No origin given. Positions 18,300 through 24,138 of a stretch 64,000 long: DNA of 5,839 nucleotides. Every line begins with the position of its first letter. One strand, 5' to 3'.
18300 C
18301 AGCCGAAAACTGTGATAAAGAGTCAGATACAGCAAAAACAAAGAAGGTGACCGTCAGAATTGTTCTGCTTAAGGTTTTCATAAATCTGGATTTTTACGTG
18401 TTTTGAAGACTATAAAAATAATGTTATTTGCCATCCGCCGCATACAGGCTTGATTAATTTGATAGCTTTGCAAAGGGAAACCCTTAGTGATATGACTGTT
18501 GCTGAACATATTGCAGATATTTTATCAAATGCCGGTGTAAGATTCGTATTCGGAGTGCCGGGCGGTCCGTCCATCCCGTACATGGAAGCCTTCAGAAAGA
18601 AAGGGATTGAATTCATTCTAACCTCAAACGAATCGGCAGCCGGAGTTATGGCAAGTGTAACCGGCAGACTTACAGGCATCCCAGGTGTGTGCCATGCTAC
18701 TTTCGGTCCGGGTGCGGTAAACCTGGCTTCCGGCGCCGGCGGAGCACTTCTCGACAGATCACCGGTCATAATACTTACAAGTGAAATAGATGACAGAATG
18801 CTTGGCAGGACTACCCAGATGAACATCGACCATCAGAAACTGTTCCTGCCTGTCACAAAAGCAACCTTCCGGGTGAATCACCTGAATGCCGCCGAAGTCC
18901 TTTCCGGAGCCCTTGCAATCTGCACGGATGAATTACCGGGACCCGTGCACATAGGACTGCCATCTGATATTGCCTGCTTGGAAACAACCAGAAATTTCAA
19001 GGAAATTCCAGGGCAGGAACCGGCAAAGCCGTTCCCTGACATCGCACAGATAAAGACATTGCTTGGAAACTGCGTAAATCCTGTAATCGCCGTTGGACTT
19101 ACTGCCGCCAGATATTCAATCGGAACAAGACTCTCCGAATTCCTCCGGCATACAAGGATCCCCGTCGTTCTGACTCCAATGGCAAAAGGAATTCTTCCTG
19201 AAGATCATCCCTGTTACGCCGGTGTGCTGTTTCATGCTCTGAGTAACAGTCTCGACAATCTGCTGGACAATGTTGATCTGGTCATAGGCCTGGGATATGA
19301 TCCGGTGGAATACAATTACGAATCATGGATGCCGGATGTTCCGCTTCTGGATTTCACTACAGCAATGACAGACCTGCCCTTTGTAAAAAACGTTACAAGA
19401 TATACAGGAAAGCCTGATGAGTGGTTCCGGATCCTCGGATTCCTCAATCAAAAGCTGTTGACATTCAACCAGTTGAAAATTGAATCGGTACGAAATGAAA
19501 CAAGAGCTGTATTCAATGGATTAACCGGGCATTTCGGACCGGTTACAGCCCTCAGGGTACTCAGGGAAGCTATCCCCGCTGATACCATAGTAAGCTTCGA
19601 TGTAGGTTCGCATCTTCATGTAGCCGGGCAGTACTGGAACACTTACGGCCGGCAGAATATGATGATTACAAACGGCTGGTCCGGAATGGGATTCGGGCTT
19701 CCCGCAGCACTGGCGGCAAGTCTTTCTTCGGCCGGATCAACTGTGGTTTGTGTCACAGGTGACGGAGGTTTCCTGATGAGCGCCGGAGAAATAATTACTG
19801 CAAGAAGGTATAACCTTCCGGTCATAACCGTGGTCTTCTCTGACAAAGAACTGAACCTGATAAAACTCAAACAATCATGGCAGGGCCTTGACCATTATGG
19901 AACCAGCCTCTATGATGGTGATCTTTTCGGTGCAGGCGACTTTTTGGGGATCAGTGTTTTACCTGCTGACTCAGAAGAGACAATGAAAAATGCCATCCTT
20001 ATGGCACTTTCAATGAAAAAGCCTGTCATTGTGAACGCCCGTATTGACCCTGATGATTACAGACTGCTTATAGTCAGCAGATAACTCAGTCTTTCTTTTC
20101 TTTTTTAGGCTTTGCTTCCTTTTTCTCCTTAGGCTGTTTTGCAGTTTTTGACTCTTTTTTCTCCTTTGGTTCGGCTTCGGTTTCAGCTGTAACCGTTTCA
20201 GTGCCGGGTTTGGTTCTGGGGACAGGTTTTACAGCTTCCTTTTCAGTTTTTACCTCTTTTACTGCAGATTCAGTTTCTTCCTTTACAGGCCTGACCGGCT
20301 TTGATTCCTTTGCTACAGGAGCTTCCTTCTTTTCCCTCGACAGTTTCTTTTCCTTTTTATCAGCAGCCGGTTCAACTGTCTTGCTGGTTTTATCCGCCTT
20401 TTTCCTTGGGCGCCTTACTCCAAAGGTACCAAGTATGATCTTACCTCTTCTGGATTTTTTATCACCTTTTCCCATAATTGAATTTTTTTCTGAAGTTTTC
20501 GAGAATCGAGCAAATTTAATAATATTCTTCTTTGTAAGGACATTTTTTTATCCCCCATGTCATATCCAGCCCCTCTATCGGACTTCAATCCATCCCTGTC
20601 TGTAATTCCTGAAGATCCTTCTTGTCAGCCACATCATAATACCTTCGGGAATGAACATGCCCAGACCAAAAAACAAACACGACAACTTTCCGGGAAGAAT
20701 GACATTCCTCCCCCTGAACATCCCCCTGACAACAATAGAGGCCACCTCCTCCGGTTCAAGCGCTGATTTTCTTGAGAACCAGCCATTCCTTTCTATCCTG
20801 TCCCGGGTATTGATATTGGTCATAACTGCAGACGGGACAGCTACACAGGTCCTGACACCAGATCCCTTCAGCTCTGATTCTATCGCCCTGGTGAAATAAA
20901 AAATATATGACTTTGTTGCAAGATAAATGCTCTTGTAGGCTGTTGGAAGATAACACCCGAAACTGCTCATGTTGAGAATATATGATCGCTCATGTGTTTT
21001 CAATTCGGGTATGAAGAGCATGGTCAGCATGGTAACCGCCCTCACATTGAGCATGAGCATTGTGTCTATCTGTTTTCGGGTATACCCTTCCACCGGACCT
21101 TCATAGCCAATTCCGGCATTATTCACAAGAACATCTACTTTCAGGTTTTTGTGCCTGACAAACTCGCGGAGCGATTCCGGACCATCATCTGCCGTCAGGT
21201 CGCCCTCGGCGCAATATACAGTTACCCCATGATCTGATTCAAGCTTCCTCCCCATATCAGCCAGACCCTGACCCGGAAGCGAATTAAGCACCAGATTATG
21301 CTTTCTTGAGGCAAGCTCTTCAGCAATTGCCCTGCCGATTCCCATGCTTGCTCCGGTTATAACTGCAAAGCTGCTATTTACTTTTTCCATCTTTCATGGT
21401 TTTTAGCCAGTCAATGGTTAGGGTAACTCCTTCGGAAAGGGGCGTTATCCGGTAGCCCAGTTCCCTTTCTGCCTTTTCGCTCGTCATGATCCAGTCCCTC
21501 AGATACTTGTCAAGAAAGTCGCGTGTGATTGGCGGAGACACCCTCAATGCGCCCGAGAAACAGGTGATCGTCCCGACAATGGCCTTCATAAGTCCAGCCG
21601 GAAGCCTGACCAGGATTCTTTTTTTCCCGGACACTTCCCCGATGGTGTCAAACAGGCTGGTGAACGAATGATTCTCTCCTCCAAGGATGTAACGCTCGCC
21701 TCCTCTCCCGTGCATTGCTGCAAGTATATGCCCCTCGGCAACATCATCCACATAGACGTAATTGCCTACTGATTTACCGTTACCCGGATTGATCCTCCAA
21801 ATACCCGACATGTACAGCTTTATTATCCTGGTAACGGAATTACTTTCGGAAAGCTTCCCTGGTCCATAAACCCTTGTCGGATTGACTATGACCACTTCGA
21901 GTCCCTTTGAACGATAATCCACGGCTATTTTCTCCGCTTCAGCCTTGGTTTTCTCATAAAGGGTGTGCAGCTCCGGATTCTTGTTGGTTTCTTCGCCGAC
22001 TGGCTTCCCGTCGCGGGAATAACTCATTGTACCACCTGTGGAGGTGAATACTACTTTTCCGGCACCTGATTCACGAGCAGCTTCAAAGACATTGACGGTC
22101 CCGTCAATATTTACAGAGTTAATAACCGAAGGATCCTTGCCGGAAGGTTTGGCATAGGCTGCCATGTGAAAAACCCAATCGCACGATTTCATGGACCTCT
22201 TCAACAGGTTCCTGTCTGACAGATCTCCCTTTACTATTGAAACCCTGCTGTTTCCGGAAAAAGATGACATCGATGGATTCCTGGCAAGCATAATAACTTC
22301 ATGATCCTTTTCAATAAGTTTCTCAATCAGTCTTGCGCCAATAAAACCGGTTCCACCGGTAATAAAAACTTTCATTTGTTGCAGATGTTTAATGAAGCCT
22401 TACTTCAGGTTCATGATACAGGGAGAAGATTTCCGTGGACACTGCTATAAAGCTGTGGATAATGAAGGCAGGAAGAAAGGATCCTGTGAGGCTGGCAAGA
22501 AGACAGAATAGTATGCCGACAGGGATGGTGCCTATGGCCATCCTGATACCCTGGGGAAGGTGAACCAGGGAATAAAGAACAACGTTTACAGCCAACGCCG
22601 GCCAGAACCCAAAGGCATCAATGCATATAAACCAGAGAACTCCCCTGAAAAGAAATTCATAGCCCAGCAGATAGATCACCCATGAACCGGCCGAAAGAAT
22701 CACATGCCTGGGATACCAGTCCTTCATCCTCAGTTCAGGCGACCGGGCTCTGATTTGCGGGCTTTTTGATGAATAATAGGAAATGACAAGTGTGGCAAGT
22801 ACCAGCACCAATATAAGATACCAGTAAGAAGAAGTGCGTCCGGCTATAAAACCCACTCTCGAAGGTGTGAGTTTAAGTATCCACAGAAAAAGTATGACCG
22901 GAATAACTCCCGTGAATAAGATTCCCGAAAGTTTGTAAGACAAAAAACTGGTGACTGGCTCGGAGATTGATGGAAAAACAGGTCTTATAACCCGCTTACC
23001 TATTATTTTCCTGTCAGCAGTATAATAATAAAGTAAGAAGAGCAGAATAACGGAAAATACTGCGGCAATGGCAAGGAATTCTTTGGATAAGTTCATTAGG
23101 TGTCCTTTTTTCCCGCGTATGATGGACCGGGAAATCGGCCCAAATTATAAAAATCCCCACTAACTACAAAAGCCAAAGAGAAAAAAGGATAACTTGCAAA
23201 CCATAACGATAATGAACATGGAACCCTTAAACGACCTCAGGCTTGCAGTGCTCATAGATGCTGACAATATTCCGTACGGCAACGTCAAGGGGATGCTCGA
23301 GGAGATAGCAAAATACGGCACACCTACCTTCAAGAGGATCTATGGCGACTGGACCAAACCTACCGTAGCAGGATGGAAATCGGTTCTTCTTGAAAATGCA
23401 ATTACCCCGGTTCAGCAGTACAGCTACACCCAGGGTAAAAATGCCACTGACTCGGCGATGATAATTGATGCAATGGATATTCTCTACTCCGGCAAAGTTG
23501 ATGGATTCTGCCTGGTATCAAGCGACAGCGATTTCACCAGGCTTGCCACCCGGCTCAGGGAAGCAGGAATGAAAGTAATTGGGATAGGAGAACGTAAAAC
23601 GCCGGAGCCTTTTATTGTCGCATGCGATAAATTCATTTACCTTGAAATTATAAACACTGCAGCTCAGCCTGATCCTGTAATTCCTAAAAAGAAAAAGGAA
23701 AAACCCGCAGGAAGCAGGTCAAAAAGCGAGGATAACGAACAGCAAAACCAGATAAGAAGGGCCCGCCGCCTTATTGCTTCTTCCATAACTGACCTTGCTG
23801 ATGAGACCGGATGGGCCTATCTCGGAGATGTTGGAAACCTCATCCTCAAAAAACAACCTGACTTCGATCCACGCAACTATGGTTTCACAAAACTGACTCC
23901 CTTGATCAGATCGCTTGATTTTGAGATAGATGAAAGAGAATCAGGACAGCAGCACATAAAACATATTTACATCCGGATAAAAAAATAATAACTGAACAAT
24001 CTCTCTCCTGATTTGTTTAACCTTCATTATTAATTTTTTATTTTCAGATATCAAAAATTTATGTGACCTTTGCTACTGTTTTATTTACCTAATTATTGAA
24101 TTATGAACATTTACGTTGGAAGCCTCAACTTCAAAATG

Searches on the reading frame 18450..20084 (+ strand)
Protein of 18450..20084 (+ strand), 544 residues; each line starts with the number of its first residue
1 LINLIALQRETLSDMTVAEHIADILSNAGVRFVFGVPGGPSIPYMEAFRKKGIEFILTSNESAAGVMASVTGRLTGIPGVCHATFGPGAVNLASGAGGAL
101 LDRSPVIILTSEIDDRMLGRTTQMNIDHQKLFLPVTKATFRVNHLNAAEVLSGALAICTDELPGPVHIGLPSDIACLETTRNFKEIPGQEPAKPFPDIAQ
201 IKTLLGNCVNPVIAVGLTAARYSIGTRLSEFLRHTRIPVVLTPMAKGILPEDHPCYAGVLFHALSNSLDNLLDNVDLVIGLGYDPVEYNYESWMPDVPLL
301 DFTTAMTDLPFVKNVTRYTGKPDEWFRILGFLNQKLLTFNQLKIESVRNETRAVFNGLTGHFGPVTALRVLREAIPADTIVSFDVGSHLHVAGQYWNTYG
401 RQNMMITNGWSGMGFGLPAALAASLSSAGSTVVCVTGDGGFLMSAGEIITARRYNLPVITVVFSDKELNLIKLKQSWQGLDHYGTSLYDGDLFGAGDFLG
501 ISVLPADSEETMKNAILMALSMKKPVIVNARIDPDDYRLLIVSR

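Call 7: search_protein_families(library=pfam, proteins=[window:18450-20084:+])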
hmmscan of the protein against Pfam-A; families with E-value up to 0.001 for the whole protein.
window:18450-20084:+ (544 aa): 3 families
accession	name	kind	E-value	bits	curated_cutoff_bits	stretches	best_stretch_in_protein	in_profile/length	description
PF02776.23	TPP_enzyme_N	-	3.6e-34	117.5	26.8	1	15-130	1-118/119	Thiamine pyrophosphate enzyme, N-terminal TPP binding domain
PF02775.26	TPP_enzyme_C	-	5.8e-28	98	21.9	1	384-529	1-150/151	Thiamine pyrophosphate enzyme, C-terminal TPP binding domain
PF00205.28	TPP_enzyme_M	-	1.4e-17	64.2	30.4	1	199-288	2-91/137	Thiamine pyrophosphate enzyme, central domain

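Call 103: search_protein_families(library=ncbifam, proteins=[window:18450-20084:+], max_evalue=1e-8)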
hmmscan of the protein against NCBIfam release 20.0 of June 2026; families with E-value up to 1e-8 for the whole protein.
window:18450-20084:+ (544 aa): 50 families (the best 25 are shown)
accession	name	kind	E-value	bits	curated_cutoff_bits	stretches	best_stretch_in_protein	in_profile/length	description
NF006187.0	PRK08322.1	equivalog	5.3e-88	295.8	509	1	15-534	2-530/548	acetolactate synthase large subunit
NF006378.0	PRK08617.1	equivalog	1.5e-83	281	510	1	13-537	6-543/556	acetolactate synthase AlsS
TIGR02418.1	acolac_catab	equivalog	6.1e-71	239.5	551.1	1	18-536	2-533/539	acetolactate synthase AlsS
NF006524.0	PRK08978.1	equivalog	5.4e-69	232.9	738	1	16-535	2-527/548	acetolactate synthase 2 catalytic subunit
NF006052.0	PRK08199.1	subfamily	8.6e-69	232.3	539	1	12-536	5-541/559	thiamine pyrophosphate protein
TIGR00118.1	acolac_lg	equivalog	3.2e-68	230.6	538.35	1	15-536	1-538/557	biosynthetic-type acetolactate synthase large subunit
NF004919.0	PRK06276.1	equivalog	1.2e-64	218.6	866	1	15-536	1-542/582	acetolactate synthase large subunit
NF006016.1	PRK08155.1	equivalog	4.1e-61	207.1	870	1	15-537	3-537/554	acetolactate synthase large subunit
NF005824.0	PRK07710.1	equivalog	5.3e-59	200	976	2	12-282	14-290/573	acetolactate synthase large subunit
NF006377.0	PRK08611.1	equivalog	2.6e-57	194.7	742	1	15-536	4-533/576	pyruvate oxidase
NF005228.0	PRK06725.1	equivalog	3.3e-57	193.9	991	1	9-535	10-548/571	acetolactate synthase large subunit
NF004710.0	PRK06048.1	equivalog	4.6e-56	190.4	976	1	11-535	4-540/561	acetolactate synthase large subunit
NF005039.0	PRK06456.1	equivalog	2.5e-54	184.7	868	2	18-280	5-281/572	acetolactate synthase large subunit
NF005712.0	PRK07524.1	subfamily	1.2e-52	179.1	500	1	15-530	3-527/536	5-guanidino-2-oxopentanoate decarboxylase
NF006122.0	PRK08266.1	subfamily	2.2e-52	178.3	571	1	14-533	3-525/543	hypothetical protein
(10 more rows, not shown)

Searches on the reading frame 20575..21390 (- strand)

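Call 7: search_protein_families(library=pfam, proteins=[window:20575-21390:-])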
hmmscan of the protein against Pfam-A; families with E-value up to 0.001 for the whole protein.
window:20575-21390:- (271 aa): 3 families
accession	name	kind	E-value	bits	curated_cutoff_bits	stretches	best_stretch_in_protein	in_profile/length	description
PF00106.31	adh_short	-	7e-34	117.5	26.6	1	9-198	3-191/195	short chain dehydrogenase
PF13561.12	adh_short_C2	-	7.1e-22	78.6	27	1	13-219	1-212/236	Enoyl-(Acyl carrier protein) reductase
PF08659.16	KR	-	8.9e-09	35.9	22.6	1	10-163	4-156/180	KR domain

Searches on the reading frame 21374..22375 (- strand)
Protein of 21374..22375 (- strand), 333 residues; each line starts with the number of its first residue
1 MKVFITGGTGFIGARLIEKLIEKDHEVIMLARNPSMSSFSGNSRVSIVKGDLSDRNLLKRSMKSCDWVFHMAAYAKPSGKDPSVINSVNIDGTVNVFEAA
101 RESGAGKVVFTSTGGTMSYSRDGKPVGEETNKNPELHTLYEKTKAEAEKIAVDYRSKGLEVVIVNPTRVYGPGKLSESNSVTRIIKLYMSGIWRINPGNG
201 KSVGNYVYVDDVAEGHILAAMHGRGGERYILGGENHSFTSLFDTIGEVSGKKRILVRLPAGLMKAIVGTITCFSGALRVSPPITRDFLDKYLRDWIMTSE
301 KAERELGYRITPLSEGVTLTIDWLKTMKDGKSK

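Call 7: search_protein_families(library=pfam, proteins=[window:21374-22375:-])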
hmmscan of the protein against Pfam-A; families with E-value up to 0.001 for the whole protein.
window:21374-22375:- (333 aa): 9 families
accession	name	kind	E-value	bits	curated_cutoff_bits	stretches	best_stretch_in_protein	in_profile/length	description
PF01370.27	Epimerase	-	6.7e-42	144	20.9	1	3-232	1-240/240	NAD dependent epimerase/dehydratase family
PF01073.25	3Beta_HSD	-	1.6e-32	113.1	22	1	5-221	2-230/280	3-beta hydroxysteroid dehydrogenase/isomerase family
PF16363.11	GDP_Man_Dehyd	-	4.3e-27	95.9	27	1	4-249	1-266/332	GDP-mannose 4,6 dehydratase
PF07993.18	NAD_binding_4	-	1.9e-23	83.4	20.1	1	5-214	1-256/258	Male sterility protein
PF13460.12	NAD_binding_10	-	4.7e-20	72.7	27.2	1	7-169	1-146/184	NAD(P)H-binding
PF04321.23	RmlD_sub_bind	-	7.3e-12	45.4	27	1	1-187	1-166/287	RmlD substrate binding domain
PF02719.21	Polysacc_synt_2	-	1.1e-11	44.9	20.2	1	3-113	1-128/293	Polysaccharide biosynthesis protein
PF05368.20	NmrA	-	1.9e-10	41.3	27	1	2-116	4-110/298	NmrA-like family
PF00106.31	adh_short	-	0.00098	19.1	26.6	0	3-65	3-71/195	short chain dehydrogenase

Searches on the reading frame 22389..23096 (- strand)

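Call 7: search_protein_families(library=pfam, proteins=[window:22389-23096:-])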
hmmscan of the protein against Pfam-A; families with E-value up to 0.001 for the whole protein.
window:22389-23096:- (235 aa): 1 family
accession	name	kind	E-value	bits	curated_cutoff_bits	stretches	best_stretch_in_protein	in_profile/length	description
PF02517.21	Rce1-like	-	1.5e-09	38.4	22.4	1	134-217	7-90/93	Type II CAAX prenyl endopeptidase Rce1-like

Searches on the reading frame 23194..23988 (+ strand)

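Call 7: search_protein_families(library=pfam, proteins=[window:23194-23988:+])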
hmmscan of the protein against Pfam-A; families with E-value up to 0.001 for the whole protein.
window:23194-23988:+ (264 aa): 2 families
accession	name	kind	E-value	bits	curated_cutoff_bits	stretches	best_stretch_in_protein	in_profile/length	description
PF01936.24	NYN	-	5.8e-41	140.8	24.2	1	16-151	1-145/145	NYN domain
PF12872.13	OST-HTH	-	1.6e-17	63.5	23.8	1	189-254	8-70/71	OST-HTH/LOTUS domain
